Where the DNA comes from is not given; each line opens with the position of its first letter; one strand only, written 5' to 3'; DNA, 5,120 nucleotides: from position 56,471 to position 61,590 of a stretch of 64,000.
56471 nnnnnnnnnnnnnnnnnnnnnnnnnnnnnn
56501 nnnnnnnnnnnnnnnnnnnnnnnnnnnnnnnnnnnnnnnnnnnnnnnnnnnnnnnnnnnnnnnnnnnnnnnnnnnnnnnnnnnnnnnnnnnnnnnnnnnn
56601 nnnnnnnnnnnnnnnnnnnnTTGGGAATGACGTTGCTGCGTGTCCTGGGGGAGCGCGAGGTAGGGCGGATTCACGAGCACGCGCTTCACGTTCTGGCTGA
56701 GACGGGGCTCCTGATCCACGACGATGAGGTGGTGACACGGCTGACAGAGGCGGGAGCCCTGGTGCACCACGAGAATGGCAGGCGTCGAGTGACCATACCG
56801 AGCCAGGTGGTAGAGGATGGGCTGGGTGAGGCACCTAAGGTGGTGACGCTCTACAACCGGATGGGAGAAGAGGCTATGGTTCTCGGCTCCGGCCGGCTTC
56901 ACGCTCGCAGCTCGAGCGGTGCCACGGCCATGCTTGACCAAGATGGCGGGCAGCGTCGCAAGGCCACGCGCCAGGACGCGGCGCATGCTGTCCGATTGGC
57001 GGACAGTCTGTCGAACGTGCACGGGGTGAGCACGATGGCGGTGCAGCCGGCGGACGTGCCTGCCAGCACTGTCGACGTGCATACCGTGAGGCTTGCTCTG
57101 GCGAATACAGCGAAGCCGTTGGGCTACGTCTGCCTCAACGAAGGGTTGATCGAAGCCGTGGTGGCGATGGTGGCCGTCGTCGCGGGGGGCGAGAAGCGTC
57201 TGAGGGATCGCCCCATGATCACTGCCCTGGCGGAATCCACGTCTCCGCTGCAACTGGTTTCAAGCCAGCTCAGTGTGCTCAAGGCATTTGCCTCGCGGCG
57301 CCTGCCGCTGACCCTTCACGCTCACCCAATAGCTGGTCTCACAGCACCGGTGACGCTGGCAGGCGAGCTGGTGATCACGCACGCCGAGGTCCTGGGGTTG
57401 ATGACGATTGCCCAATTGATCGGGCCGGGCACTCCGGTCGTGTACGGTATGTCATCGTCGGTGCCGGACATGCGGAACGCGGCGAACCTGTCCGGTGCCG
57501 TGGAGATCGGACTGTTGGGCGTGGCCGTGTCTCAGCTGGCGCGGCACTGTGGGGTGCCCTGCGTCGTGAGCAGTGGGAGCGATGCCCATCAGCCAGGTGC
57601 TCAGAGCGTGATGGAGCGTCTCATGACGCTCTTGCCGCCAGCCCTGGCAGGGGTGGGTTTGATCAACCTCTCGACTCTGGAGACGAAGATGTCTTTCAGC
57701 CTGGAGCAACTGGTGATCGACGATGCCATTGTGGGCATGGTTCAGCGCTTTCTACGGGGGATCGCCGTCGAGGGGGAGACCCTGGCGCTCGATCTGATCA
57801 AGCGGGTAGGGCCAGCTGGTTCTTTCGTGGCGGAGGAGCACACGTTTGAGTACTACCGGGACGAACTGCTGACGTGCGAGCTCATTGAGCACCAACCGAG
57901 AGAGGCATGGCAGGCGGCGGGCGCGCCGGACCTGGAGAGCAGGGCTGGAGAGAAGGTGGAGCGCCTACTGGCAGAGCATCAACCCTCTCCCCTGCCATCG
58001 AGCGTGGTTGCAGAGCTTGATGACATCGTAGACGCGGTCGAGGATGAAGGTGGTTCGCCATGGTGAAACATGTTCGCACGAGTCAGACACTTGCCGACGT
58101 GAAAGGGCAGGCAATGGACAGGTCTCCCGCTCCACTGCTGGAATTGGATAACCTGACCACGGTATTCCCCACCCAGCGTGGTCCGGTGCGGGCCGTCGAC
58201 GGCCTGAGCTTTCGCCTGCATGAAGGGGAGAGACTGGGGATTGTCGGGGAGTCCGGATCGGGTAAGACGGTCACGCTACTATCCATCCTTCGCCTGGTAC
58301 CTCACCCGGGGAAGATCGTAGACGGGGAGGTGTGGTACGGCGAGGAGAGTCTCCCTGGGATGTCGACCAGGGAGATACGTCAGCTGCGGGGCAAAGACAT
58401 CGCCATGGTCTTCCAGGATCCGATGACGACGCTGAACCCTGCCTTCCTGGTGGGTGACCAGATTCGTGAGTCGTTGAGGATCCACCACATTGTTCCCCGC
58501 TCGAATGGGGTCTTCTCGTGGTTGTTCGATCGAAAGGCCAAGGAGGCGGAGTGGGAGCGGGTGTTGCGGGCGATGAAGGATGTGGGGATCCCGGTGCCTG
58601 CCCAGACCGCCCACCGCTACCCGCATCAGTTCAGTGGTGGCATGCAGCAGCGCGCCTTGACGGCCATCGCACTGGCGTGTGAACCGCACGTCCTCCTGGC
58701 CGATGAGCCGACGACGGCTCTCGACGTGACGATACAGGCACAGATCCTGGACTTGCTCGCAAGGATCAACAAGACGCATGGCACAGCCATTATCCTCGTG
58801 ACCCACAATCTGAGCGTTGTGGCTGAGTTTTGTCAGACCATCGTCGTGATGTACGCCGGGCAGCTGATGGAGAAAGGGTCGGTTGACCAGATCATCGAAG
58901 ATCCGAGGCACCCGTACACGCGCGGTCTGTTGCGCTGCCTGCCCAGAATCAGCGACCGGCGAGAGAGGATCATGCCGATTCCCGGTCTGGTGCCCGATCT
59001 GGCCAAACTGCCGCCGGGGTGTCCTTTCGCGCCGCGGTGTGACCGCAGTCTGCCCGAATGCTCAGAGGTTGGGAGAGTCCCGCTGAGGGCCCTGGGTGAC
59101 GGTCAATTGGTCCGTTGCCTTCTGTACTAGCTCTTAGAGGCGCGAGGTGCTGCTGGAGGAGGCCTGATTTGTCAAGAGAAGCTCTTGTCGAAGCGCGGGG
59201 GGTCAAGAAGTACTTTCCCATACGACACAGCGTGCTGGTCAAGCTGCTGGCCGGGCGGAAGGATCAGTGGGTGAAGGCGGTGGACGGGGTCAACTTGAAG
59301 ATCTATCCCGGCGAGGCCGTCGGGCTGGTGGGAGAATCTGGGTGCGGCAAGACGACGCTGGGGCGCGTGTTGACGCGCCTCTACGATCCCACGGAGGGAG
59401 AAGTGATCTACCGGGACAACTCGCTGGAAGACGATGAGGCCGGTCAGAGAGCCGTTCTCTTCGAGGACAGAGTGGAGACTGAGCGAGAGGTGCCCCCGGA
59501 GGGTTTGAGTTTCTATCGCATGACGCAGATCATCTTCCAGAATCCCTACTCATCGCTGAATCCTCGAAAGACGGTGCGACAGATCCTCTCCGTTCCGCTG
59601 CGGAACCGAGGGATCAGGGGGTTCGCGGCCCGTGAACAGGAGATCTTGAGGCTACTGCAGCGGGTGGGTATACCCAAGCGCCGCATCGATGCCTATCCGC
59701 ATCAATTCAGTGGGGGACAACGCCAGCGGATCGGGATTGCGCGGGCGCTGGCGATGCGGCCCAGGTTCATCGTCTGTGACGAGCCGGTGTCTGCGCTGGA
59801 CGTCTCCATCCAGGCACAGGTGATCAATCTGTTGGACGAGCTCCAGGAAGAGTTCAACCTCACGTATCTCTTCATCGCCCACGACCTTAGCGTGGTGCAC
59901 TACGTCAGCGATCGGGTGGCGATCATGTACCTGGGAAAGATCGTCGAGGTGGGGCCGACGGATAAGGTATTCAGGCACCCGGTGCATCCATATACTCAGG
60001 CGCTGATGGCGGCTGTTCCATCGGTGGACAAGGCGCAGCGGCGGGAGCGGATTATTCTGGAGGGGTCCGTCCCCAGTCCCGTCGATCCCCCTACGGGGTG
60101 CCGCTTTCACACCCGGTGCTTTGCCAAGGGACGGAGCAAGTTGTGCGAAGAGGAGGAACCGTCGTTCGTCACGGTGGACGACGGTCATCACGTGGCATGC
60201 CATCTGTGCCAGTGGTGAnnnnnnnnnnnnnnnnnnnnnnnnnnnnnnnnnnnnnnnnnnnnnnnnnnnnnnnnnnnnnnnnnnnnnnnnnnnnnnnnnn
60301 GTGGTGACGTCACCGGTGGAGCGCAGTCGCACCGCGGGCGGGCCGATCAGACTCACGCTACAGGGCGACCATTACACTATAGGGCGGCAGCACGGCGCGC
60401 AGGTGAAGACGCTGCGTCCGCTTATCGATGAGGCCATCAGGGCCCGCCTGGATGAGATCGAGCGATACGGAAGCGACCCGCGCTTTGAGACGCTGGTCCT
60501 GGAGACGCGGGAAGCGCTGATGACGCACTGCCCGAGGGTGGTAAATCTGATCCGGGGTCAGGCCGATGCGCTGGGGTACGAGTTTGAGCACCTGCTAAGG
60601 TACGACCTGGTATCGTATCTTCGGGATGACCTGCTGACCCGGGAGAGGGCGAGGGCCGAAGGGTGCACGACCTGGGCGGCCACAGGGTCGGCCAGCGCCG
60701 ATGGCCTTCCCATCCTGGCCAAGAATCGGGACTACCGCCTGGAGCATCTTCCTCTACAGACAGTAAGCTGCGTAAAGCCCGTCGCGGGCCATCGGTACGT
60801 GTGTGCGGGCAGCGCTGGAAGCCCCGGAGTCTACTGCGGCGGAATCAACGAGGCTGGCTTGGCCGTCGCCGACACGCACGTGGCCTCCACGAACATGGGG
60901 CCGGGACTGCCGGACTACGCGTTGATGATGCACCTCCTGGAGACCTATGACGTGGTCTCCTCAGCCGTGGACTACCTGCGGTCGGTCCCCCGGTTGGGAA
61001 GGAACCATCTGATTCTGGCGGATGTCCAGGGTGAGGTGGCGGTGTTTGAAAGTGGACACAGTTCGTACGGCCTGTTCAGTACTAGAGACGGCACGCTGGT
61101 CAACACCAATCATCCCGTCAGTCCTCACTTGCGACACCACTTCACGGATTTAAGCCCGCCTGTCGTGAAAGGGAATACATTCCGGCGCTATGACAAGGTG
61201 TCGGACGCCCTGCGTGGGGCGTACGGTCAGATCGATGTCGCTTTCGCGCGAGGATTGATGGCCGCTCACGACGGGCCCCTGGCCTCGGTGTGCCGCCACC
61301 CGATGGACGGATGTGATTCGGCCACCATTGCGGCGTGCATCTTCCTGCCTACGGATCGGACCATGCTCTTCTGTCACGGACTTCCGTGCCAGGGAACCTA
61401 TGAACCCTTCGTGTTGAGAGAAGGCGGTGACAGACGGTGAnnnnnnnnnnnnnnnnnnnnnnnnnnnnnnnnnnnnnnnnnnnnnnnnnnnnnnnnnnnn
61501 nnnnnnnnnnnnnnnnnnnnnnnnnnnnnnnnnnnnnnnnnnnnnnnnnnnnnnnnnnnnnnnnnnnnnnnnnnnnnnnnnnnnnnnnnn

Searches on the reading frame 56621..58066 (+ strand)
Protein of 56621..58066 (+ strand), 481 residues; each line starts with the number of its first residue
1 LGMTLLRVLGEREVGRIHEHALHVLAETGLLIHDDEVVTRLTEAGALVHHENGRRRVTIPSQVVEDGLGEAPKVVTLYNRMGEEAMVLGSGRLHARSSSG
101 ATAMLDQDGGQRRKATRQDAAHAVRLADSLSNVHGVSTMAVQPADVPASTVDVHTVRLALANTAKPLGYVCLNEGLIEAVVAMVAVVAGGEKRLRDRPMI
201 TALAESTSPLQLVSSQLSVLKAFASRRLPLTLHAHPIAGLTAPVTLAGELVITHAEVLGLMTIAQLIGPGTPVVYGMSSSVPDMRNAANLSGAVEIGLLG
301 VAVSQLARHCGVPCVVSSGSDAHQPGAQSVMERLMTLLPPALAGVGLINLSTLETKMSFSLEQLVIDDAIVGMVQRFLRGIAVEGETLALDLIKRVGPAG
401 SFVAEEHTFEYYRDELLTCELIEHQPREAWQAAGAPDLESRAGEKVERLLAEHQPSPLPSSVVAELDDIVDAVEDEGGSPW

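Call 9: search_protein_families(library=pfam, proteins=[window:56621-58066:+], max_evalue=0.001)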
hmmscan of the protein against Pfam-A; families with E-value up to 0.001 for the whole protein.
window:56621-58066:+ (481 aa): 1 family
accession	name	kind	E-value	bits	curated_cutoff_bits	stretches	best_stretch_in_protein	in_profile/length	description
PF06253.16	MTTB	-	1e-90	304.6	25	1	6-477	31-499/500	Trimethylamine methyltransferase (MTTB)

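Call 42: search_protein_families(library=ncbifam, proteins=[window:56621-58066:+], max_evalue=0.00001)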
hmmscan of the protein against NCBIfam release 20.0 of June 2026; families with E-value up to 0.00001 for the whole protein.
window:56621-58066:+ (481 aa): 1 family
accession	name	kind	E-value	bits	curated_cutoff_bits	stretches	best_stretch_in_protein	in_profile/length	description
TIGR02369.2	trimeth_pyl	equivalog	1.4e-116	389.8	525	1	6-474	3-469/469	[trimethylamine--corrinoid protein] Co-methyltransferase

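Call 68: search_solved_structures(query=window:56621-58066:+, max_evalue=0.001)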
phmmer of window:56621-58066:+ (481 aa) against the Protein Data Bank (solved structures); distinct sequences matched with E-value up to 0.001: 5.
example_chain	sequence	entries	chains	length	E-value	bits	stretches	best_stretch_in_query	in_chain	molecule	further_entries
9yce_A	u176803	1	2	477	6.8e-60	206.6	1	7-469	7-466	Glycine betaine methyltransferase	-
2qne_A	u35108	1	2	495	7.9e-60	206.4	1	7-469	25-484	Putative methyltransferase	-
7xcl_A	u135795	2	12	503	3.8e-57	197.6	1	12-474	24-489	Trimethylamine methyltransferase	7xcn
7xcm_A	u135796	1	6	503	4.3e-57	197.4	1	12-474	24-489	Trimethylamine methyltransferase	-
4yyc_A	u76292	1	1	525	1.5e-36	129.7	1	8-462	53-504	Putative trimethylamine methyltransferase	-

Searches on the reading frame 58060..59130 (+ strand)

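Call 9: search_protein_families(library=pfam, proteins=[window:58060-59130:+], max_evalue=0.001)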
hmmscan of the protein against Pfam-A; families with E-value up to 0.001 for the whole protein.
window:58060-59130:+ (356 aa): 3 families
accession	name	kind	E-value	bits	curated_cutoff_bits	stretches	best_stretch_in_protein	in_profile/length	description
PF00005.33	ABC_tran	-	3.6e-25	89.6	25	1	47-219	2-137/137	ABC transporter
PF08352.17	oligo_HPY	-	5.7e-21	75.1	27.1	1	270-334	1-65/65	Oligopeptide/dipeptide transporter, C-terminal region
PF13304.12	AAA_21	-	5.9e-09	36.9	27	1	187-254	234-303/304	AAA domain, putative AbiEii toxin, Type IV TA system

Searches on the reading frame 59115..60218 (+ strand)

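Call 9: search_protein_families(library=pfam, proteins=[window:59115-60218:+], max_evalue=0.001)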
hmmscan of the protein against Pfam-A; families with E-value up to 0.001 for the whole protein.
window:59115-60218:+ (367 aa): 3 families
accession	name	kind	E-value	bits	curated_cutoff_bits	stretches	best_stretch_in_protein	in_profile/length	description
PF00005.33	ABC_tran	-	7.8e-31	107.9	25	1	57-225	2-136/137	ABC transporter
PF08352.17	oligo_HPY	-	5.6e-19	68.7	27.1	1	277-336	1-59/65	Oligopeptide/dipeptide transporter, C-terminal region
PF13304.12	AAA_21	-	2.5e-05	25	27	0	127-245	158-288/304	AAA domain, putative AbiEii toxin, Type IV TA system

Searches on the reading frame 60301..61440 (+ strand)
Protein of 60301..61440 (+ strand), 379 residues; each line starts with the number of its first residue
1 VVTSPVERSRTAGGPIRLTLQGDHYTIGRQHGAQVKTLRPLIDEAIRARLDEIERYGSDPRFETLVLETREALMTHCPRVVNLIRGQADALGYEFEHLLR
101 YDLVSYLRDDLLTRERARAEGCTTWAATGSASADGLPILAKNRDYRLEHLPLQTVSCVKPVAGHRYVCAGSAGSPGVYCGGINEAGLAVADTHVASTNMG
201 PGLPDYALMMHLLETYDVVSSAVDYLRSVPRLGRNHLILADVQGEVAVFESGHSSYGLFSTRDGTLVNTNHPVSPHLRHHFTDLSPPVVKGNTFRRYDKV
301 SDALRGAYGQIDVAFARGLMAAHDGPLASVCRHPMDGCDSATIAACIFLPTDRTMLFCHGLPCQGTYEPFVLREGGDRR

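Call 9: search_protein_families(library=pfam, proteins=[window:60301-61440:+], max_evalue=0.001)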
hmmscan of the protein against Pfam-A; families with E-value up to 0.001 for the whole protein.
window:60301-61440:+ (379 aa): 1 family
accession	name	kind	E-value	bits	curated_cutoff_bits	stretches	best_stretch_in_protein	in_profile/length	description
PF03417.21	AAT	-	2.6e-17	63.7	23.2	1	136-360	7-221/225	Acyl-coenzyme A:6-aminopenicillanic acid acyl-transferase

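Call 42: search_protein_families(library=ncbifam, proteins=[window:60301-61440:+], max_evalue=0.00001)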
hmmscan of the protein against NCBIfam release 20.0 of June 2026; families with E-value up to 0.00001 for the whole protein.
window:60301-61440:+ (379 aa): 1 family
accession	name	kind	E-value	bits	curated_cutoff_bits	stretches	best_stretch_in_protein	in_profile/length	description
NF040521.1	C45_proenzyme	subfamily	2.8e-52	178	85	1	21-355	1-313/313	C45 family autoproteolytic acyltransferase/hydrolase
